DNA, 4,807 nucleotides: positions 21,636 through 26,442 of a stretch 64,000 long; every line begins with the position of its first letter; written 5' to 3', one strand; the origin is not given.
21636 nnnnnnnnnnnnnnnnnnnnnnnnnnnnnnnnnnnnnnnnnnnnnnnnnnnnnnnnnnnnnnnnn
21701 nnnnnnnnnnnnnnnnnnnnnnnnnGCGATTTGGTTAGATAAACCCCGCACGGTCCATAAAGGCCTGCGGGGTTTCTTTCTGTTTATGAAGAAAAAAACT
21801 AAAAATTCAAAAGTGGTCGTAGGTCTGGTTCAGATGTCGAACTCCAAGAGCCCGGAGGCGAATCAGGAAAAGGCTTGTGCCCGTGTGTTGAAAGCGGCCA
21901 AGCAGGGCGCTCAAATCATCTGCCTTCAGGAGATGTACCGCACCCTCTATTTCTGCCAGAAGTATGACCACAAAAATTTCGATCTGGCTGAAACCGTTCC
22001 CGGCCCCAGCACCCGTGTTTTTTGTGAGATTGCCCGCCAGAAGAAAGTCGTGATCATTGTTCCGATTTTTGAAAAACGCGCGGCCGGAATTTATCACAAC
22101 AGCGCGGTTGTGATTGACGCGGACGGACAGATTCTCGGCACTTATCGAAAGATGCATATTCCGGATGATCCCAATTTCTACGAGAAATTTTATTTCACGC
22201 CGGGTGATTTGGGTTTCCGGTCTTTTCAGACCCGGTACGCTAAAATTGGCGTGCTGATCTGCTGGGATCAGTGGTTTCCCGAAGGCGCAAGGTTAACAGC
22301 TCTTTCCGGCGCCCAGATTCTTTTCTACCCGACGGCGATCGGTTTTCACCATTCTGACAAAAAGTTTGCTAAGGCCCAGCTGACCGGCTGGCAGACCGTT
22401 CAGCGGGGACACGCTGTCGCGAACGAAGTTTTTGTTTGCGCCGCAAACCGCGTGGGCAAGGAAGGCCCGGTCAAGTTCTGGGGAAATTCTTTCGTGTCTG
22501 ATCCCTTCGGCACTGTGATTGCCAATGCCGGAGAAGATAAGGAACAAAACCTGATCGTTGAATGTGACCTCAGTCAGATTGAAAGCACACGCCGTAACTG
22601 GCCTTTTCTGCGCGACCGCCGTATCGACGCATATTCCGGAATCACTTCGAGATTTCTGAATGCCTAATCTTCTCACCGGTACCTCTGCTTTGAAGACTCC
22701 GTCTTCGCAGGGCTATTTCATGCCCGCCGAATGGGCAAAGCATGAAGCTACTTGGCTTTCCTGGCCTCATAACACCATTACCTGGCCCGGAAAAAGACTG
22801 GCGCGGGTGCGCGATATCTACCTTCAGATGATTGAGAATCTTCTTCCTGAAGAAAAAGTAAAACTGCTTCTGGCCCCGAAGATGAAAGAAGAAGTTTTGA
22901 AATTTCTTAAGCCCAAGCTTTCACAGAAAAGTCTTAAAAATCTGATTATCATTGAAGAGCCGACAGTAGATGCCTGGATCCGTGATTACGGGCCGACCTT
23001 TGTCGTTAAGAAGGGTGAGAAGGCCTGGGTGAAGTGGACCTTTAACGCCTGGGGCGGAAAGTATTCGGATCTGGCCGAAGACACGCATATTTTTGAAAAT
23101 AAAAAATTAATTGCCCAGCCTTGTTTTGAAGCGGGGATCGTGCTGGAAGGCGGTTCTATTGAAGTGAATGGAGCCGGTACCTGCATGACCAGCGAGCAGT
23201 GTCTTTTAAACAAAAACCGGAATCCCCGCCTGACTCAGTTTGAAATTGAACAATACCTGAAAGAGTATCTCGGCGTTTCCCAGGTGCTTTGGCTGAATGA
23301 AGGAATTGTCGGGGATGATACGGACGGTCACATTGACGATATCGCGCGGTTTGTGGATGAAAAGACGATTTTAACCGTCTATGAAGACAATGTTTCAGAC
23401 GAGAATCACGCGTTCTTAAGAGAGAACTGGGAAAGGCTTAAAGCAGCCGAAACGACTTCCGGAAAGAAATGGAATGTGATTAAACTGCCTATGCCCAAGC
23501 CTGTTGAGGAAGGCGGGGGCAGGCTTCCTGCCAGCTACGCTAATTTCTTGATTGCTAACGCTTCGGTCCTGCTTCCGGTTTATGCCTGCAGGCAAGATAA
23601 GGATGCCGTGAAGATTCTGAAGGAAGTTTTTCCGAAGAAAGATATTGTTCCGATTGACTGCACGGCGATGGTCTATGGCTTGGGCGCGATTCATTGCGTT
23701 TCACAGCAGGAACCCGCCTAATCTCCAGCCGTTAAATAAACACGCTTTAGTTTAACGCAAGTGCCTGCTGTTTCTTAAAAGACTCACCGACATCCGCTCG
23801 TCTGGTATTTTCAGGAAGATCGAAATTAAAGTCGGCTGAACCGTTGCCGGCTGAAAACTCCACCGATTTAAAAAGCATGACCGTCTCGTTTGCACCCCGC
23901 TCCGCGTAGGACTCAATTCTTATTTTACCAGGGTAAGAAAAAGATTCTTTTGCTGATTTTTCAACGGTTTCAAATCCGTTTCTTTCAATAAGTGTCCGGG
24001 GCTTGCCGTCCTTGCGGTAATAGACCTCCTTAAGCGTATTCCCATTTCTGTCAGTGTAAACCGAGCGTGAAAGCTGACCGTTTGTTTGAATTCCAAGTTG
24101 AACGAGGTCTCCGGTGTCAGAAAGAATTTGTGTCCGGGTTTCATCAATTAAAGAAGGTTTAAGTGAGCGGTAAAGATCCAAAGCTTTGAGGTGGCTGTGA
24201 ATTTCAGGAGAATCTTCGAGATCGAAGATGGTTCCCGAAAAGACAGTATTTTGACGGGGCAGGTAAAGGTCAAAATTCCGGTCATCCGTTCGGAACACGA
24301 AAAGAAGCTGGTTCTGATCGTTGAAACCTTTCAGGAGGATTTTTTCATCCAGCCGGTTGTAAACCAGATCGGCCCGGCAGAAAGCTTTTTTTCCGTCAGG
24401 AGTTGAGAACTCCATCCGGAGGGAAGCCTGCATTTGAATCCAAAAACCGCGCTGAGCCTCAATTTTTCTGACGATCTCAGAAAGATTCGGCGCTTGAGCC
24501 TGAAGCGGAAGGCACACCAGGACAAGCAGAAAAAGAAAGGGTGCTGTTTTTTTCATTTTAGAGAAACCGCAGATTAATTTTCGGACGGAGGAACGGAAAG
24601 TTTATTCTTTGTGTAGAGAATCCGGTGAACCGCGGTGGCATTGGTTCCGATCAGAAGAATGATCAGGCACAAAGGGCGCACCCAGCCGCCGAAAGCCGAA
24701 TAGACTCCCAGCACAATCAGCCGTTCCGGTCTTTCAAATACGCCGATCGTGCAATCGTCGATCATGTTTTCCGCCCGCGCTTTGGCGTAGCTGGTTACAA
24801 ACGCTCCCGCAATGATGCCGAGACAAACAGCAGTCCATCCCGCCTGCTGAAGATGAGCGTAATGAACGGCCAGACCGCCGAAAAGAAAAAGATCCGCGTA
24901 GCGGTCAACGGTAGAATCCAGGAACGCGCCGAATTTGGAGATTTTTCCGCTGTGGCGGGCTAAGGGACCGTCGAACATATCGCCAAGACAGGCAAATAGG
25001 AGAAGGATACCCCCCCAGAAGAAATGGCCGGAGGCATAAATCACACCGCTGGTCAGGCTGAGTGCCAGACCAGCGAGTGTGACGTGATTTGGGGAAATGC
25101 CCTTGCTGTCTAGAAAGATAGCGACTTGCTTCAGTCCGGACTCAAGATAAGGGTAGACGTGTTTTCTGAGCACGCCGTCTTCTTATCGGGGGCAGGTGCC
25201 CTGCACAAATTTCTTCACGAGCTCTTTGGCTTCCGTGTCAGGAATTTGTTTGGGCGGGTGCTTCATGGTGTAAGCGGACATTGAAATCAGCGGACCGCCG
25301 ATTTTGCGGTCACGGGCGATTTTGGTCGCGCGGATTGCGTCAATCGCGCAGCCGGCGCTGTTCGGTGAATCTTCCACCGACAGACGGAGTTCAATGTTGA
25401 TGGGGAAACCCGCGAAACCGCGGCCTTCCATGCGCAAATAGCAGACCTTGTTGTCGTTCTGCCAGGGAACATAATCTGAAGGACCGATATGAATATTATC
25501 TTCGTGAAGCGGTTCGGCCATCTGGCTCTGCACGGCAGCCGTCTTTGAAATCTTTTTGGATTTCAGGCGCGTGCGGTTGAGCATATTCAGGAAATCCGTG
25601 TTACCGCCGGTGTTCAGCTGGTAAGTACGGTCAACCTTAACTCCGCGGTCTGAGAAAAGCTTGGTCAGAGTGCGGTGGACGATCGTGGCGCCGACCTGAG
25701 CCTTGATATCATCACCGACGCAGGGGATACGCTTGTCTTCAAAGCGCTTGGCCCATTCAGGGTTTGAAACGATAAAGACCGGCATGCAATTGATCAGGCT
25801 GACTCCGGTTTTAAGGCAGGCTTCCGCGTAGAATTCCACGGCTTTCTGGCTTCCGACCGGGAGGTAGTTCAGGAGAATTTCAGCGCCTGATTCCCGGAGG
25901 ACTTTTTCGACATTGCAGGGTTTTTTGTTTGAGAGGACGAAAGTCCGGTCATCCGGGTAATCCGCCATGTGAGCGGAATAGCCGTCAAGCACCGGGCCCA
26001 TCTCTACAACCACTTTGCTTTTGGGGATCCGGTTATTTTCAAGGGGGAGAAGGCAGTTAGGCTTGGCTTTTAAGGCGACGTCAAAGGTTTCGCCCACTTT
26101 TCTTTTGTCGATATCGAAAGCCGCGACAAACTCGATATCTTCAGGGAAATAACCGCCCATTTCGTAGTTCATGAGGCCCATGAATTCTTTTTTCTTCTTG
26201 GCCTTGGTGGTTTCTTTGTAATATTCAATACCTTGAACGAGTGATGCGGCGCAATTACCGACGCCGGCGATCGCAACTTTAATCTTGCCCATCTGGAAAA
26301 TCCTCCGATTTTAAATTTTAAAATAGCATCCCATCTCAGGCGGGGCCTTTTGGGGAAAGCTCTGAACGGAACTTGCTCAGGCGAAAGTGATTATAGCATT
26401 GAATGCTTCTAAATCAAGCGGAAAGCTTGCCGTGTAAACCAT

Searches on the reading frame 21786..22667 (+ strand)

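Call 40: search_protein_families(library=pfam, proteins=[window:21786-22667:+], max_evalue=0.001)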
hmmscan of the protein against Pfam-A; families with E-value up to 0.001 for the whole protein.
window:21786-22667:+ (293 aa): 1 family
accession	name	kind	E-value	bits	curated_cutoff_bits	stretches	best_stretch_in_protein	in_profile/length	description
PF00795.27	CN_hydrolase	-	1.2e-61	208.7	23.2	1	12-270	2-256/256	Carbon-nitrogen hydrolase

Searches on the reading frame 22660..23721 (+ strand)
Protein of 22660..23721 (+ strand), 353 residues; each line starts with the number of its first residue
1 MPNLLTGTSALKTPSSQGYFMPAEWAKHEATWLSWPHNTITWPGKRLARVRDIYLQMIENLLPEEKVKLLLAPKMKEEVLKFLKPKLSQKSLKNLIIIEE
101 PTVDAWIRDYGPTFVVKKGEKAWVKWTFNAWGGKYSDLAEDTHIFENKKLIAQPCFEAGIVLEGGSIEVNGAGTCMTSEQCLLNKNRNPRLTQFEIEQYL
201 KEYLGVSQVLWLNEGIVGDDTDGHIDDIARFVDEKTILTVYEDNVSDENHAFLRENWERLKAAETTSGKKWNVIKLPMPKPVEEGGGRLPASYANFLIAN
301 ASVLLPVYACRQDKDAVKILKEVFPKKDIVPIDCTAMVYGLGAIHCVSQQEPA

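Call 40: search_protein_families(library=pfam, proteins=[window:22660-23721:+], max_evalue=0.001)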
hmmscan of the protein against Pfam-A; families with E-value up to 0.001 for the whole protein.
window:22660-23721:+ (353 aa): 1 family
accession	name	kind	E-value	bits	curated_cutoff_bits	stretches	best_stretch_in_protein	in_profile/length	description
PF04371.20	PAD_porph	-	1.7e-115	386.1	25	1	21-352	2-321/321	Porphyromonas-type peptidyl-arginine deiminase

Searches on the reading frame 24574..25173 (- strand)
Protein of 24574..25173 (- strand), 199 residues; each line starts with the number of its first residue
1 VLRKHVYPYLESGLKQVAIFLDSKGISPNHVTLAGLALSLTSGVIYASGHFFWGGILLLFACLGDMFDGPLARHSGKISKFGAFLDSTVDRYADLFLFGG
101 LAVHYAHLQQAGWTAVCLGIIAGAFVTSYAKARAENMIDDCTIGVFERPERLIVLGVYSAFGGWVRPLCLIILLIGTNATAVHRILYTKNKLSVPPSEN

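Call 40: search_protein_families(library=pfam, proteins=[window:24574-25173:-], max_evalue=0.001)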
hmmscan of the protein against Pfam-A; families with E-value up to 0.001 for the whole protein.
window:24574-25173:- (199 aa): 1 family
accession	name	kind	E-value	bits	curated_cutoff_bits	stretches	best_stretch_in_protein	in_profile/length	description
PF01066.26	CDP-OH_P_transf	-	7.4e-17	62.6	22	1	27-139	3-114/152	CDP-alcohol phosphatidyltransferase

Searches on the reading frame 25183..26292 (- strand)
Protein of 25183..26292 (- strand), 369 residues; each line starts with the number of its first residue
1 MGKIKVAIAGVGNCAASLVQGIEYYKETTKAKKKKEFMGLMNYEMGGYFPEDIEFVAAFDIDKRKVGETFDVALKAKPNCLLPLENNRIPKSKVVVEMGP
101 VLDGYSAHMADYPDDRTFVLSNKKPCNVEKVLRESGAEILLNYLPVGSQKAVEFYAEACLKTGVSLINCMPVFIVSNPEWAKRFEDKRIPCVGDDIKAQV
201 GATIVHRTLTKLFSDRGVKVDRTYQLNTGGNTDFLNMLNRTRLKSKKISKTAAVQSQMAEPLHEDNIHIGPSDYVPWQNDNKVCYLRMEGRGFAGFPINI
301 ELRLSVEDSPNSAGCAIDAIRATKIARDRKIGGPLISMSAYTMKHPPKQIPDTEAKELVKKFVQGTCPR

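Call 40: search_protein_families(library=pfam, proteins=[window:25183-26292:-], max_evalue=0.001)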
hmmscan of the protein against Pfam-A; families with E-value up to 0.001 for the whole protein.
window:25183-26292:- (369 aa): 1 family
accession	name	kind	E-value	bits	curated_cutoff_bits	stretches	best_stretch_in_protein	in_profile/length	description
PF01658.22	Inos-1-P_synth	-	1e-37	129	27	1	201-309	1-107/107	Myo-inositol-1-phosphate synthase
